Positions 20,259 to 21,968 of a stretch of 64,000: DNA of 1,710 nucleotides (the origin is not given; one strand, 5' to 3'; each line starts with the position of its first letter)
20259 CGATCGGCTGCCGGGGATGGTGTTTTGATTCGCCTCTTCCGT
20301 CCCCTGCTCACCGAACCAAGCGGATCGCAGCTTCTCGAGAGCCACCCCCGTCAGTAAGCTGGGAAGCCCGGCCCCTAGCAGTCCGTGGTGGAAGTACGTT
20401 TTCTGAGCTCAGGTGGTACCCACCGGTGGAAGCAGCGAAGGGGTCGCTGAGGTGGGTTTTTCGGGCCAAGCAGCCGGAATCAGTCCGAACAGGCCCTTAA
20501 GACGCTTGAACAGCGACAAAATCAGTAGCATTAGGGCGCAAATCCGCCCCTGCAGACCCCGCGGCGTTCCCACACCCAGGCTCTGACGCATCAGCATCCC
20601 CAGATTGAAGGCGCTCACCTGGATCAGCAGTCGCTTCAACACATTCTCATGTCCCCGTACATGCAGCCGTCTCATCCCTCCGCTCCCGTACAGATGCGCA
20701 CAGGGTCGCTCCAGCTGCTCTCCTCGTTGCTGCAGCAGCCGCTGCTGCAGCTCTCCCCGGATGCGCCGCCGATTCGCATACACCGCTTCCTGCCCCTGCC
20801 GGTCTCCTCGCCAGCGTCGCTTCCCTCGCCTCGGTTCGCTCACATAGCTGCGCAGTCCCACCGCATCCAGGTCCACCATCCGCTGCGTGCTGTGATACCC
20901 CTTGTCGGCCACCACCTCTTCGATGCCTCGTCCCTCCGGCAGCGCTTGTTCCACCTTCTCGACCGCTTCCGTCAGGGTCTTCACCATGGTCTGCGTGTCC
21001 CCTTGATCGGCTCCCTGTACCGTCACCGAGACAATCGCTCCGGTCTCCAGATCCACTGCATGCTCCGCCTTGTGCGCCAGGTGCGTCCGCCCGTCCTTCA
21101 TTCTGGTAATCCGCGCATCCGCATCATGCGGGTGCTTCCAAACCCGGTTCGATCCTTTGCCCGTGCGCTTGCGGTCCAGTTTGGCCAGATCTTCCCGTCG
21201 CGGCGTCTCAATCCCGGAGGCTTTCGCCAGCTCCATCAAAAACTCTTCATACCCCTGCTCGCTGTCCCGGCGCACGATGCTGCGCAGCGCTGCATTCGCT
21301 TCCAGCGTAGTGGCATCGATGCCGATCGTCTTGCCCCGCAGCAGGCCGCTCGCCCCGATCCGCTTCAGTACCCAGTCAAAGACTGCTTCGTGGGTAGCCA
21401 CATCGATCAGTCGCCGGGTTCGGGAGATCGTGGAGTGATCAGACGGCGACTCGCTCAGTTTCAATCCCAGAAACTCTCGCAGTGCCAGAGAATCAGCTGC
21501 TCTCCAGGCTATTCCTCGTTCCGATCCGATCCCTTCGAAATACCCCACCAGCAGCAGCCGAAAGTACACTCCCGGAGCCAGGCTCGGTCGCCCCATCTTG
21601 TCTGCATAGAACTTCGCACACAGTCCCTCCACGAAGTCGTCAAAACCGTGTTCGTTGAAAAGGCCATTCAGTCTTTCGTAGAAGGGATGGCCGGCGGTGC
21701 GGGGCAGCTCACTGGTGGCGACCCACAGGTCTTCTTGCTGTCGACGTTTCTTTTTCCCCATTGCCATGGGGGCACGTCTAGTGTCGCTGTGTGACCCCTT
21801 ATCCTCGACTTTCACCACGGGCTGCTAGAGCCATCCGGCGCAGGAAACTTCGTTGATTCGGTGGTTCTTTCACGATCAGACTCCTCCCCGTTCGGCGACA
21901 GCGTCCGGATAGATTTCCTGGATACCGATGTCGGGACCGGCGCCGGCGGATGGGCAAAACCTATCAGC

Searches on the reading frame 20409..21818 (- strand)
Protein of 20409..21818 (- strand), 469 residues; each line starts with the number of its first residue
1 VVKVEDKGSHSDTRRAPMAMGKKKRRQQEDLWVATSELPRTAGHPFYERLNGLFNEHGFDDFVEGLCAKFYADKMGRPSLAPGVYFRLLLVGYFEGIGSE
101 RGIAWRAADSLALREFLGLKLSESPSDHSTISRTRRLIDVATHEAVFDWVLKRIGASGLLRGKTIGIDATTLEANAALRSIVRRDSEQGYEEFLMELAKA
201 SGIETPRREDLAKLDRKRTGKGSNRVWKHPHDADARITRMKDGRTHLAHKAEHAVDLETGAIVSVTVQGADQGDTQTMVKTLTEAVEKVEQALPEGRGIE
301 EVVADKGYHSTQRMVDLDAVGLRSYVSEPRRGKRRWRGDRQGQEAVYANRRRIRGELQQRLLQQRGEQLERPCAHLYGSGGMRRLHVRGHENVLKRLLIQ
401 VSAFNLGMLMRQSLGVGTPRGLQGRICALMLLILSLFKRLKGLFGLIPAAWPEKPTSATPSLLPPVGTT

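Call 12: search_protein_families(library=pfam, proteins=[window:20409-21818:-], max_evalue=0.01)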
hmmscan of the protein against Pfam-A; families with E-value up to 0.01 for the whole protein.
window:20409-21818:- (469 aa): 3 families
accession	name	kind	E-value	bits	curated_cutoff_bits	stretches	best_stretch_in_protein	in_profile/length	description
PF05598.16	DUF772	-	8e-17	61.5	23.1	1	76-148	1-72/74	Transposase domain (DUF772)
PF01609.27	DDE_Tnp_1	-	3.5e-06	27.3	23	1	231-405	18-199/200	Transposase DDE domain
PF13751.12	DDE_Tnp_1_6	-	0.00058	20.6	25.1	1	333-407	48-122/125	Transposase DDE domain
